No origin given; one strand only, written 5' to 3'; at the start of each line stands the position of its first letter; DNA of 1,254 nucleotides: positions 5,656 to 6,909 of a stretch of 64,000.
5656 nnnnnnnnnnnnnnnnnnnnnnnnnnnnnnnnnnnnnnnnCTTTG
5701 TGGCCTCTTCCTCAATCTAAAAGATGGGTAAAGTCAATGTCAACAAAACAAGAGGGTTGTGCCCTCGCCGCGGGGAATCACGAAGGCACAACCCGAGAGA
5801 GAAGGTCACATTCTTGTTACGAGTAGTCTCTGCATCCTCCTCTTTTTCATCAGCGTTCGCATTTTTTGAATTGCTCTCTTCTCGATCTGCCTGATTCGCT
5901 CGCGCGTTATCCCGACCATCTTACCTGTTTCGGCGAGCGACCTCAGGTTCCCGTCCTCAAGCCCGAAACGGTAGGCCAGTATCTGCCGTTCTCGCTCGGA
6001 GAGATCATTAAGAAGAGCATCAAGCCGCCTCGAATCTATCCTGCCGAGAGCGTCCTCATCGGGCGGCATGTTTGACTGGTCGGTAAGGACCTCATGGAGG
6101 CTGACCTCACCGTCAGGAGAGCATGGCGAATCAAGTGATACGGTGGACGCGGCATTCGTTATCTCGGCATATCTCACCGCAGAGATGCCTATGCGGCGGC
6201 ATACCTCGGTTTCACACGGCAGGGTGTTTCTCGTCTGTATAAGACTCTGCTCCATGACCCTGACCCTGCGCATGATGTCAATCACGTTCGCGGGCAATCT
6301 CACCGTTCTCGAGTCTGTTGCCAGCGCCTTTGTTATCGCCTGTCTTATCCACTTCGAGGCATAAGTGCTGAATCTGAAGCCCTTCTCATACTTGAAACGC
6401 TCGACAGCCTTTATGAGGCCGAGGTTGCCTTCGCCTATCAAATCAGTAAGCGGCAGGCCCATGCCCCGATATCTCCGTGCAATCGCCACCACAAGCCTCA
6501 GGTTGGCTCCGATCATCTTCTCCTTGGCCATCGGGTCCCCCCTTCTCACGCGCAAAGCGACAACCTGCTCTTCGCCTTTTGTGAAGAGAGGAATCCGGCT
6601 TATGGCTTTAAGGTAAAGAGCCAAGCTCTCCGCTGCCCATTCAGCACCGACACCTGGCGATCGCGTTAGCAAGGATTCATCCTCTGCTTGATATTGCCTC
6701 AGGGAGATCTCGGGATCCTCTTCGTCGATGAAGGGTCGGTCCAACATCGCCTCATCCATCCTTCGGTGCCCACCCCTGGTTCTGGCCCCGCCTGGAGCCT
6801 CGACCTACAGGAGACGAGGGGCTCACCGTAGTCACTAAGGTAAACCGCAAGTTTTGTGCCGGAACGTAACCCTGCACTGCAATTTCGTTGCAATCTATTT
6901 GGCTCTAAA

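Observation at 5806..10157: Sigma-54 EBP -> sigma-54 promoter -> RpoS/RpoD-like sigma factor: a candidate two-sigma cascade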

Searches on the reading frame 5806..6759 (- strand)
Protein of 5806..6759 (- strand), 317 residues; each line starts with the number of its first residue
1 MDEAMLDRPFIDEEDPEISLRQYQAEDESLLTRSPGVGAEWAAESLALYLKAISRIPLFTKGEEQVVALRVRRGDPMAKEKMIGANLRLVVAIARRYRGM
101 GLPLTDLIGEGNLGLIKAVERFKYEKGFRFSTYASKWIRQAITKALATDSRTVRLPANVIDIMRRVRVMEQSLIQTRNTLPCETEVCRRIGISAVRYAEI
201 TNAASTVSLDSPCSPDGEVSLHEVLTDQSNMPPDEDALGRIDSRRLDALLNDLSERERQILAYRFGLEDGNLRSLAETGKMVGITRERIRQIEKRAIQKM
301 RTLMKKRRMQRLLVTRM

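Call 3: search_protein_families(library=pfam, proteins=[window:5806-6759:-])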
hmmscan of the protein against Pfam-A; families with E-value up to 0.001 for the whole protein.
window:5806-6759:- (317 aa): 4 families
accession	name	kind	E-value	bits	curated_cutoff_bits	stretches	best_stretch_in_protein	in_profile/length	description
PF04542.20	Sigma70_r2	-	1.2e-18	67.1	24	1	83-151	2-70/71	Sigma-70 region 2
PF04545.22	Sigma70_r4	-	2.7e-16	59.3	24.1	1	249-301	1-49/50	Sigma-70, region 4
PF00140.25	Sigma70_r1_2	-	1.9e-07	31.4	22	1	45-75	2-32/34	Sigma-70 factor, region 1.2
PF04539.22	Sigma70_r3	-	7.8e-05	23.1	25.3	1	168-235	8-76/78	Sigma-70 region 3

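Call 4: search_protein_families(library=ncbifam, proteins=[window:5806-6759:-])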
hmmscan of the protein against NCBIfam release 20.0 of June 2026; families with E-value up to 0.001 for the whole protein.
window:5806-6759:- (317 aa): 50 families (the best 25 are shown)
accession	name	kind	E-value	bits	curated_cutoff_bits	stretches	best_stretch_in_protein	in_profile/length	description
TIGR02394.1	rpoS_proteo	equivalog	4.7e-75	252.7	378.7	1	40-311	9-281/285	RNA polymerase sigma factor RpoS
NF006666.0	PRK09210.1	equivalog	5.8e-75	252.9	572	1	44-310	99-366/370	RNA polymerase sigma factor RpoD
TIGR02997.1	Sig70-cyanoRpoD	subfamily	2e-73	247.3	384.5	1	77-301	74-298/298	RNA polymerase sigma factor, RpoD/SigA family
NF004207.0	PRK05657.1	equivalog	5.9e-70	236.2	394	1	31-311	51-324/329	RNA polymerase sigma factor RpoS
TIGR02393.1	RpoD_Cterm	equivalog_domain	4.3e-69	232.7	354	1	78-312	1-236/238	RNA polymerase sigma factor RpoD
NF041931.2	MzaA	equivalog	4.3e-66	224.2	800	1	76-307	474-708/726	MZA anti-phage system associated sigma-70 family RNA polymerase sigma factor MzaA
NF005643.0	PRK07406.1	equivalog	7.4e-65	219.5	500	1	77-305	160-388/397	RNA polymerase sigma factor RpoD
NF005920.0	PRK07921.1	subfamily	9e-65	218.8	464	1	65-309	79-323/328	RNA polymerase sigma factor SigB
NF004208.0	PRK05658.1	equivalog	3.7e-64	217.8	555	1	77-310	392-626/631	RNA polymerase sigma factor RpoD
NF005785.0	PRK07598.1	equivalog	7e-63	212.9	554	1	77-309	175-407/415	RNA polymerase sigma factor SigC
NF004561.0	PRK05901.1-3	equivalog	2.7e-61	208.3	582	1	77-302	299-525/537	RNA polymerase sigma factor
NF004560.0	PRK05901.1-1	equivalog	4.2e-59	201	711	1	74-302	275-504/516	RNA polymerase sigma factor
NF004562.0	PRK05901.1-4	equivalog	4.3e-57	193.9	779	1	78-312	317-552/571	RNA polymerase sigma factor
NF004615.0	PRK05949.1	subfamily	4.2e-56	190.2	530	1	68-302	83-316/327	RNA polymerase sigma factor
NF005642.0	PRK07405.1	subfamily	2.6e-55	187.8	524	1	77-303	82-308/318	RNA polymerase sigma factor SigD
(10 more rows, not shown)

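Call 7: find_homologous_proteins(query=window:5806-6759:-)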
Query window:5806-6759:- (317 aa): 8000 proteins with E <= 0.001 among 8000 candidates; the best 120 are listed.
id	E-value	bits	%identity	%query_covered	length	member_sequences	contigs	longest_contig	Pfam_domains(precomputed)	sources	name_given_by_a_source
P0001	8.2e-199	677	100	100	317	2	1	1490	PF04545.23,PF00140.26,PF04542.21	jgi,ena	-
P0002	7.2e-152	523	79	100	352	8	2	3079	PF04545.23,PF00140.26,PF04542.21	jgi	-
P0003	2.1e-148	511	78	99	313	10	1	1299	PF04545.23,PF00140.26,PF04542.21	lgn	-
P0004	7.7e-146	503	77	98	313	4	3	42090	PF04545.23,PF00140.26,PF04542.21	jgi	jgi:RNA polymerase primary sigma factor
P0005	3.5e-145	501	77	99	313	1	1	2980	PF04545.23,PF00140.26,PF04542.21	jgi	jgi:RNA polymerase primary sigma factor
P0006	6.2e-145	500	76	99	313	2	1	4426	PF04545.23,PF00140.26,PF04542.21,PF04539.23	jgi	jgi:RNA polymerase primary sigma factor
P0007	1.2e-144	499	76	100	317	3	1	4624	PF04545.23,PF00140.26,PF04542.21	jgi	-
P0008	2.0e-143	495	75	99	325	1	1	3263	PF04545.23,PF00140.26,PF04542.21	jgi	jgi:RNA polymerase primary sigma factor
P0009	9.8e-143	493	74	99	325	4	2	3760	PF04545.23,PF00140.26,PF04542.21,PF04539.23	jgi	jgi:RNA polymerase primary sigma factor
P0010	8.9e-142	489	75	98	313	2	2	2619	PF04545.23,PF00140.26,PF04542.21,PF04539.23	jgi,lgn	-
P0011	1.5e-141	489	74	99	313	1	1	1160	PF04545.23,PF00140.26,PF04542.21,PF04539.23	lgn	-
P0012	2.5e-139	481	74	99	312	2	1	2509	PF04545.23,PF00140.26,PF04542.21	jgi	-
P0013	5.6e-137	474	73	99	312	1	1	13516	PF04545.23,PF00140.26,PF04542.21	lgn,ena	-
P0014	1.7e-133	462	72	99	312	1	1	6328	PF04545.23,PF00140.26,PF04542.21,PF04539.23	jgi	jgi:RNA polymerase primary sigma factor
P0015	2.8e-128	445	67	94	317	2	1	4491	PF04545.23,PF00140.26,PF04542.21,PF04539.23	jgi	jgi:RNA polymerase primary sigma factor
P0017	1.1e-126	440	68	93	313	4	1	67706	PF04545.23,PF00140.26,PF04542.21,PF04539.23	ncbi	ncbi:MAG: RNA polymerase sigma factor RpoD/SigA [Candidatus Eisenbacteria bacterium]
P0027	1.1e-122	427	66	99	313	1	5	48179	PF04545.23,PF00140.26,PF04542.21,PF04539.23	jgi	jgi:RNA polymerase primary sigma factor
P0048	1.8e-118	413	68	89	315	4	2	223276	PF04545.23,PF00140.26,PF04542.21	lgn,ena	-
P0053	3.3e-116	406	67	93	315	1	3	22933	PF04545.23,PF00140.26,PF04542.21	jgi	jgi:RNA polymerase primary sigma factor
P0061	3.2e-102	360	62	84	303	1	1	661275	PF04545.23,PF00140.26,PF04542.21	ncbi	-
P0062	3.3e-101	356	61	88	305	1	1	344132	PF04545.23,PF00140.26,PF04542.21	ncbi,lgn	-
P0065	4.0e-98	346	61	83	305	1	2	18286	PF04545.23,PF00140.26,PF04542.21,PF04539.23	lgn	-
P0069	1.2e-71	259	49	90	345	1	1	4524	PF04545.23,PF00140.26,PF04542.21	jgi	jgi:RNA polymerase primary sigma factor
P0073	8.7e-71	256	51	82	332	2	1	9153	PF04545.23,PF00140.26,PF04542.21,PF04539.23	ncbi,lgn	-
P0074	1.1e-70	256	51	83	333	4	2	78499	PF04545.23,PF00140.26,PF04542.21,PF04539.23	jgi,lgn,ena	-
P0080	4.7e-70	254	49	86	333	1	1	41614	PF04545.23,PF00140.26,PF04542.21,PF04539.23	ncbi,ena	-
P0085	9.6e-70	253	51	81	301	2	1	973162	PF04545.23,PF00140.26,PF04542.21,PF04539.23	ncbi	ncbi:MAG: sigma-70 family RNA polymerase sigma factor [bacterium]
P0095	1.1e-68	250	48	85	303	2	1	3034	PF04545.23,PF00140.26,PF04542.21,PF04539.23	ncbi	ncbi:MAG: sigma-70 family RNA polymerase sigma factor [Candidatus Eiseniibacteriota bacterium]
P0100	3.0e-68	248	49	82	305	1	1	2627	PF04545.23,PF00140.26,PF04542.21,PF04539.23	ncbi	-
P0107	4.9e-67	244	48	82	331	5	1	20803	PF04545.23,PF00140.26,PF04542.21,PF04539.23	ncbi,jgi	jgi:RNA polymerase primary sigma factor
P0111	1.5e-66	243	47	86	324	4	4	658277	PF04545.23,PF00140.26,PF04542.21,PF04539.23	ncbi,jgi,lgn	-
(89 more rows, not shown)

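Call 8: find_related_loci(query=window:5806-6759:-, collection=genome_contigs, flank=6000)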
Query window:5806-6759:- (317 aa) in genome_contigs; peptide patterns used: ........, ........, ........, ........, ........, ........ (x = any residue, [..] = any of these).
103 stretches matched a pattern; 5 encode a relative of the query (tblastn E <= 1e-3); 5 distinct loci.
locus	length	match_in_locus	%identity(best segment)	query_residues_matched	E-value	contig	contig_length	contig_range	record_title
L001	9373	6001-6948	78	2-317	4e-162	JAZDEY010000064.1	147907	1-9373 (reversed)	MAG: Candidatus Eisenbacteria bacterium isolate MEGAHIT-group-0.172 k141_2680327, whole genome shotgun sequence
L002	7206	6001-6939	76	5-317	1e-158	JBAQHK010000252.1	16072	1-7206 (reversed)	MAG: bacterium isolate MFD09338_ilm_asm_bin4 k127_51979, whole genome shotgun sequence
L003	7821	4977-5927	76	1-317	1e-157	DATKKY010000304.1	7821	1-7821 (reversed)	MAG TPA_asm: bacterium isolate SMAG_U14670 k141_261865, whole genome shotgun sequence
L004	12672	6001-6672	40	78-301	1e-49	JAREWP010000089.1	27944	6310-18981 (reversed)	MAG: Candidatus Magnetocorallium paracelense isolate XS-1 k255_57286, whole genome shotgun sequence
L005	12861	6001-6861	41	25-313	2e-64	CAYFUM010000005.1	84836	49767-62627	MAG TPA_asm: uncultured Peptostreptococcaceae bacterium isolate ERP107106_co1_210 genome assembly, contig: NODE_144_leng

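Call 9: find_related_loci(query=window:5806-6759:-, collection=metagenome_contigs, flank=6000)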
Query window:5806-6759:- (317 aa) in metagenome_contigs; peptide patterns used: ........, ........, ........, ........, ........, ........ (x = any residue, [..] = any of these).
158 stretches matched a pattern; 6 encode a relative of the query (tblastn E <= 1e-3); 6 distinct loci.
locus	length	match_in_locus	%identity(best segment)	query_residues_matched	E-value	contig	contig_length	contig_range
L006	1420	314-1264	100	1-317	0e+0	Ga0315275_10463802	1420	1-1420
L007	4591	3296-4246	79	1-317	8e-173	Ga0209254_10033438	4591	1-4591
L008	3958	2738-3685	78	2-317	3e-168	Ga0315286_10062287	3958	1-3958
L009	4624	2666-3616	76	1-317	2e-161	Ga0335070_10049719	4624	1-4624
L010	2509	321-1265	73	2-317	8e-162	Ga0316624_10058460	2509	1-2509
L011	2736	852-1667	65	45-316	2e-117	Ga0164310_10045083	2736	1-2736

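Call 10: find_encoding_contigs(protein=P0004, flank=6000, max_places=2)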
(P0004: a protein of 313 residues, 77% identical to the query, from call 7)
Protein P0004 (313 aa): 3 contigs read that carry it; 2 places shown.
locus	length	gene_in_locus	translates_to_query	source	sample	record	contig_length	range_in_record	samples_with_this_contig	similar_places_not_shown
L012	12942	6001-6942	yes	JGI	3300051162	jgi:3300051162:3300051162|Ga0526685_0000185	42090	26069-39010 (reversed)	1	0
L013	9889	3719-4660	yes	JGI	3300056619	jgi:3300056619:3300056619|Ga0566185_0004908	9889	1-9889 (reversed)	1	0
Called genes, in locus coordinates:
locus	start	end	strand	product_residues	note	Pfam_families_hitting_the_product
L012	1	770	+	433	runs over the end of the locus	PF01336:tRNA_anti-codon, PF00152:tRNA-synt_2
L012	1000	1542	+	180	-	PF01862:PvlArgDC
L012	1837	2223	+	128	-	PF01258:zf-dskA_traR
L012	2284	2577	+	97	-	-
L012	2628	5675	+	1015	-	PF13424:TPR_12, PF00004:AAA, PF00158:Sigma54_activat, PF07724:AAA_2, PF07728:AAA_5, PF14532:Sigma54_activ_2, PF25601:AAA_lid_14, PF02954:HTH_8, +11 more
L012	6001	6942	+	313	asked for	PF00140:Sigma70_r1_2, PF04542:Sigma70_r2, PF04545:Sigma70_r4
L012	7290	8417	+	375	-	PF04055:Radical_SAM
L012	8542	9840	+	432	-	PF03453:MoeA_N, PF00994:MoCF_biosynth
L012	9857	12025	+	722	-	PF23139:OB_YrrC, PF14520:HHH_5 (faint), PF14490:HHH_RecD2, PF13245:AAA_19, PF13604:AAA_30, PF01443:Viral_helicase1 (weak), PF18335:SH3_13, PF13538:UvrD_C_2, +1 more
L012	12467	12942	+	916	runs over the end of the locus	PF00005:ABC_tran (faint), PF02463:SMC_N (faint), PF13191:AAA_16 (faint), PF13304:AAA_21 (faint), PF13401:AAA_22 (faint), PF13555:AAA_29 (faint), PF17760:UvrA_inter (weak), PF17755:UvrA_DNA-bind, +1 more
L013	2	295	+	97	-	?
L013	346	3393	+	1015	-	PF13424:TPR_12, PF00004:AAA, PF00158:Sigma54_activat, PF07724:AAA_2, PF07728:AAA_5, PF14532:Sigma54_activ_2, PF25601:AAA_lid_14, PF02954:HTH_8, +11 more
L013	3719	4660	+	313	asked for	PF00140:Sigma70_r1_2, PF04542:Sigma70_r2, PF04545:Sigma70_r4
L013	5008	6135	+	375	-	PF04055:Radical_SAM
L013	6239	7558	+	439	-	PF03453:MoeA_N, PF00994:MoCF_biosynth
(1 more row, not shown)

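Call 11: find_encoding_contigs(protein=P0017, flank=6000, max_places=1)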
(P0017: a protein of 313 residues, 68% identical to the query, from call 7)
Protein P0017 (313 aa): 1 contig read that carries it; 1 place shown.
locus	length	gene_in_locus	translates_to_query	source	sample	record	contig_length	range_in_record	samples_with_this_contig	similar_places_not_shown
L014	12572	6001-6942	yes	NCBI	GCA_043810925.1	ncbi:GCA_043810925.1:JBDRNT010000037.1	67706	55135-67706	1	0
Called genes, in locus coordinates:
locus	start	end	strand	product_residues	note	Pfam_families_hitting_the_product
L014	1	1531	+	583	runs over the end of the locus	PF02386:TrkH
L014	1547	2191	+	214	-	PF01258:zf-dskA_traR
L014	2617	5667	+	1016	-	PF13424:TPR_12, PF13424:TPR_12, PF00004:AAA, PF00158:Sigma54_activat, PF07724:AAA_2, PF07728:AAA_5, PF14532:Sigma54_activ_2, PF25601:AAA_lid_14, +14 more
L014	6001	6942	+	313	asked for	PF00140:Sigma70_r1_2, PF04542:Sigma70_r2, PF04539:Sigma70_r3, PF04545:Sigma70_r4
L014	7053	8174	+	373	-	PF04055:Radical_SAM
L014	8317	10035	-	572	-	-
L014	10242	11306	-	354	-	-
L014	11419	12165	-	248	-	-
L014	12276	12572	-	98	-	?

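Call 12: find_encoding_contigs(protein=P0048, flank=6000, max_places=1)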
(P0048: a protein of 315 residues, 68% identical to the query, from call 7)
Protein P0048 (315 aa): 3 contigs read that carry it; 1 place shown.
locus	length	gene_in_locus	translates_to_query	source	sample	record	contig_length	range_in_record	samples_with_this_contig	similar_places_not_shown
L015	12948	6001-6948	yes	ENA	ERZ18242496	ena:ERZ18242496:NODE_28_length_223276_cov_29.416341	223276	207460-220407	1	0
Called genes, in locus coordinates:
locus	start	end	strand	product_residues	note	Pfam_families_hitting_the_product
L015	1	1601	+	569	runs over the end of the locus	PF02386:TrkH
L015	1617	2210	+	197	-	PF01258:zf-dskA_traR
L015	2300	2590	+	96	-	-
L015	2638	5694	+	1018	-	PF13424:TPR_12, PF00158:Sigma54_activat, PF07724:AAA_2, PF07728:AAA_5, PF14532:Sigma54_activ_2, PF00004:AAA, PF25601:AAA_lid_14, PF02954:HTH_8, +15 more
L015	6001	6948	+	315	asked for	PF00140:Sigma70_r1_2, PF04542:Sigma70_r2, PF04545:Sigma70_r4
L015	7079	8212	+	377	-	PF04055:Radical_SAM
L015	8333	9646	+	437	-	PF03453:MoeA_N, PF00994:MoCF_biosynth, PF03454:MoeA_C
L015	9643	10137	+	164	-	PF00994:MoCF_biosynth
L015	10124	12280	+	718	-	PF23139:OB_YrrC, PF14520:HHH_5 (faint), PF14490:HHH_RecD2, PF13086:AAA_11 (faint), PF13245:AAA_19, PF13604:AAA_30, PF18335:SH3_13, PF13538:UvrD_C_2, +1 more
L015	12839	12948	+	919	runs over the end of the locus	PF00005:ABC_tran (faint), PF02463:SMC_N (faint), PF03193:RsgA_GTPase (faint), PF13191:AAA_16 (faint), PF13304:AAA_21 (faint), PF13401:AAA_22 (faint), PF17760:UvrA_inter, PF17755:UvrA_DNA-bind, +3 more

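Call 13: find_encoding_contigs(protein=P0061, flank=6000, max_places=1)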
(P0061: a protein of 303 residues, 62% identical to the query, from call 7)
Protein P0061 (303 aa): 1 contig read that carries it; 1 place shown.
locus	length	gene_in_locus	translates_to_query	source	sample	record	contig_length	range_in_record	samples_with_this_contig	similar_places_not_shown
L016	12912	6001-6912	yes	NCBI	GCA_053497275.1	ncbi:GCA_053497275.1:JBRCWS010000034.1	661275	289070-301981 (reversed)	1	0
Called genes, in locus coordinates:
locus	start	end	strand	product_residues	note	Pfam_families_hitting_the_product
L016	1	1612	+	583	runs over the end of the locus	PF02386:TrkH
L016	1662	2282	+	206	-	PF01258:zf-dskA_traR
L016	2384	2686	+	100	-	-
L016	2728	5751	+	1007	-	PF13424:TPR_12, PF13424:TPR_12, PF17874:TPR_MalT, PF00004:AAA, PF00158:Sigma54_activat, PF07724:AAA_2, PF07728:AAA_5, PF14532:Sigma54_activ_2, +14 more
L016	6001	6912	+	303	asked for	PF00140:Sigma70_r1_2, PF04542:Sigma70_r2, PF04545:Sigma70_r4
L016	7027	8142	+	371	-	PF04055:Radical_SAM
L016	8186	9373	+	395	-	PF03453:MoeA_N, PF00994:MoCF_biosynth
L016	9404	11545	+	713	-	PF23139:OB_YrrC, PF14520:HHH_5, PF14490:HHH_RecD2, PF13086:AAA_11 (faint), PF13245:AAA_19, PF13604:AAA_30, PF18335:SH3_13, PF13538:UvrD_C_2, +2 more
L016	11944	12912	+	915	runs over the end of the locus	PF00005:ABC_tran (faint), PF02463:SMC_N (faint), PF03193:RsgA_GTPase (faint), PF06745:ATPase (faint), PF13191:AAA_16 (faint), PF13304:AAA_21 (faint), PF17760:UvrA_inter (weak), PF17755:UvrA_DNA-bind, +2 more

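Call 14: find_encoding_contigs(protein=P0062, flank=6000, max_places=1)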
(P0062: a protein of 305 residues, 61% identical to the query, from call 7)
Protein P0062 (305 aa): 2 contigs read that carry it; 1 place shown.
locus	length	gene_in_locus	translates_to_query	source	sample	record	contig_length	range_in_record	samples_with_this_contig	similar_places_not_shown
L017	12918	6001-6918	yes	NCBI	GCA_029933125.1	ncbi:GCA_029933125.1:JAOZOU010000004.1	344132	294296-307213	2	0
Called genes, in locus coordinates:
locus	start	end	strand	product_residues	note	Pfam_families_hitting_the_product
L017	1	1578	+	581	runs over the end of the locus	PF02386:TrkH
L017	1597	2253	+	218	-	PF01258:zf-dskA_traR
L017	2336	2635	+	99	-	-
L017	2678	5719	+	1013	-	PF13424:TPR_12, PF17874:TPR_MalT, PF13424:TPR_12, PF13424:TPR_12, PF00158:Sigma54_activat, PF07724:AAA_2, PF07728:AAA_5, PF14532:Sigma54_activ_2, +24 more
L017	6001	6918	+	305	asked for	PF00140:Sigma70_r1_2, PF04542:Sigma70_r2, PF04545:Sigma70_r4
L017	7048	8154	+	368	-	PF04055:Radical_SAM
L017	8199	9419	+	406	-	PF03453:MoeA_N, PF00994:MoCF_biosynth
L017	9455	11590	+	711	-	PF23139:OB_YrrC, PF14520:HHH_5, PF14490:HHH_RecD2, PF13245:AAA_19, PF13401:AAA_22 (weak), PF13604:AAA_30, PF18335:SH3_13, PF13538:UvrD_C_2, +5 more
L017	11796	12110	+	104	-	-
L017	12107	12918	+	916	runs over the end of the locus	PF00005:ABC_tran (faint), PF02463:SMC_N (faint), PF03193:RsgA_GTPase (faint), PF13191:AAA_16 (faint), PF13304:AAA_21 (faint), PF13476:AAA_23 (faint), PF17760:UvrA_inter, PF17755:UvrA_DNA-bind, +2 more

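Call 15: find_encoding_contigs(protein=P0027, flank=6000, max_places=1)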
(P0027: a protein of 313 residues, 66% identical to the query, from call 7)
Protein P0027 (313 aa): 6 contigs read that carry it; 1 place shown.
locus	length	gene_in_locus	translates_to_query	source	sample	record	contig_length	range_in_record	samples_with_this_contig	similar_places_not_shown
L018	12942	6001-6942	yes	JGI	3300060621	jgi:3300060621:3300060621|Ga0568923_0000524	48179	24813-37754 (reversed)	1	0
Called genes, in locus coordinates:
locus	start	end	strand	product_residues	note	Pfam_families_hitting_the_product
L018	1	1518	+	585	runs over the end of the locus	PF02386:TrkH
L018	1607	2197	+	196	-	PF01258:zf-dskA_traR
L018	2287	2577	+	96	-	-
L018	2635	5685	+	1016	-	PF13424:TPR_12, PF13424:TPR_12, PF17874:TPR_MalT, PF13424:TPR_12, PF00004:AAA, PF00158:Sigma54_activat, PF07724:AAA_2, PF07728:AAA_5, +18 more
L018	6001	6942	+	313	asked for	PF00140:Sigma70_r1_2, PF04542:Sigma70_r2, PF04539:Sigma70_r3 (weak), PF04545:Sigma70_r4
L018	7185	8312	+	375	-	PF04055:Radical_SAM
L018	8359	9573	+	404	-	PF03453:MoeA_N, PF00994:MoCF_biosynth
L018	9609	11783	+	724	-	PF23139:OB_YrrC, PF14520:HHH_5 (weak), PF14490:HHH_RecD2, PF05970:PIF1 (weak), PF13245:AAA_19, PF13604:AAA_30, PF18335:SH3_13, PF13538:UvrD_C_2, +3 more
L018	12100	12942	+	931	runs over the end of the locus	PF00005:ABC_tran (faint), PF02463:SMC_N (faint), PF03193:RsgA_GTPase (faint), PF13191:AAA_16 (faint), PF13476:AAA_23 (faint), PF13555:AAA_29 (faint), PF17760:UvrA_inter (weak), PF17755:UvrA_DNA-bind, +4 more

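Call 16: find_encoding_contigs(protein=P0053, flank=6000, max_places=1)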
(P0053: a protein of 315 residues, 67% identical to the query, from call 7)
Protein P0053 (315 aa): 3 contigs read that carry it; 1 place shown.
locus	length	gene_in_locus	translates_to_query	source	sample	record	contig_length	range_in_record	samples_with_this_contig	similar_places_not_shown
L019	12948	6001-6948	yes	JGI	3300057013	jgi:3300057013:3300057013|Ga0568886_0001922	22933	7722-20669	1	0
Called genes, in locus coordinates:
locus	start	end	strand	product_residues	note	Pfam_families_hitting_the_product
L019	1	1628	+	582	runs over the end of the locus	PF02386:TrkH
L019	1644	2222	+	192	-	PF01258:zf-dskA_traR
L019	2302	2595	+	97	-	-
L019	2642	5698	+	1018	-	PF13424:TPR_12, PF13424:TPR_12, PF00158:Sigma54_activat, PF07724:AAA_2, PF07728:AAA_5, PF14532:Sigma54_activ_2, PF00004:AAA, PF25601:AAA_lid_14, +15 more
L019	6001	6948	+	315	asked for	PF00140:Sigma70_r1_2, PF04542:Sigma70_r2, PF04545:Sigma70_r4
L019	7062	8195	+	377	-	PF04055:Radical_SAM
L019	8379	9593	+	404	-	PF03453:MoeA_N, PF00994:MoCF_biosynth, PF03454:MoeA_C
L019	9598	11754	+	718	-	PF23139:OB_YrrC, PF14490:HHH_RecD2, PF13086:AAA_11 (faint), PF13245:AAA_19, PF13604:AAA_30, PF01443:Viral_helicase1 (faint), PF18335:SH3_13, PF13538:UvrD_C_2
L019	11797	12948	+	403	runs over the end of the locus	PF04055:Radical_SAM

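Call 17: find_encoding_contigs(protein=P0065, flank=6000, max_places=1)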
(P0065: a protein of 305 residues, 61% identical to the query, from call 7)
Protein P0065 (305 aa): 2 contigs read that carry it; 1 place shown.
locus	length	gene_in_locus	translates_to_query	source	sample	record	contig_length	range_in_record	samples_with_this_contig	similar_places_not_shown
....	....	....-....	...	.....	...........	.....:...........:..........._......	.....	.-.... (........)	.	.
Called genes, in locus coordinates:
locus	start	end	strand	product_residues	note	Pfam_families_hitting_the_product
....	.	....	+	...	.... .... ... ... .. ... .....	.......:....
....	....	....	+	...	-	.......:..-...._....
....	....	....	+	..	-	-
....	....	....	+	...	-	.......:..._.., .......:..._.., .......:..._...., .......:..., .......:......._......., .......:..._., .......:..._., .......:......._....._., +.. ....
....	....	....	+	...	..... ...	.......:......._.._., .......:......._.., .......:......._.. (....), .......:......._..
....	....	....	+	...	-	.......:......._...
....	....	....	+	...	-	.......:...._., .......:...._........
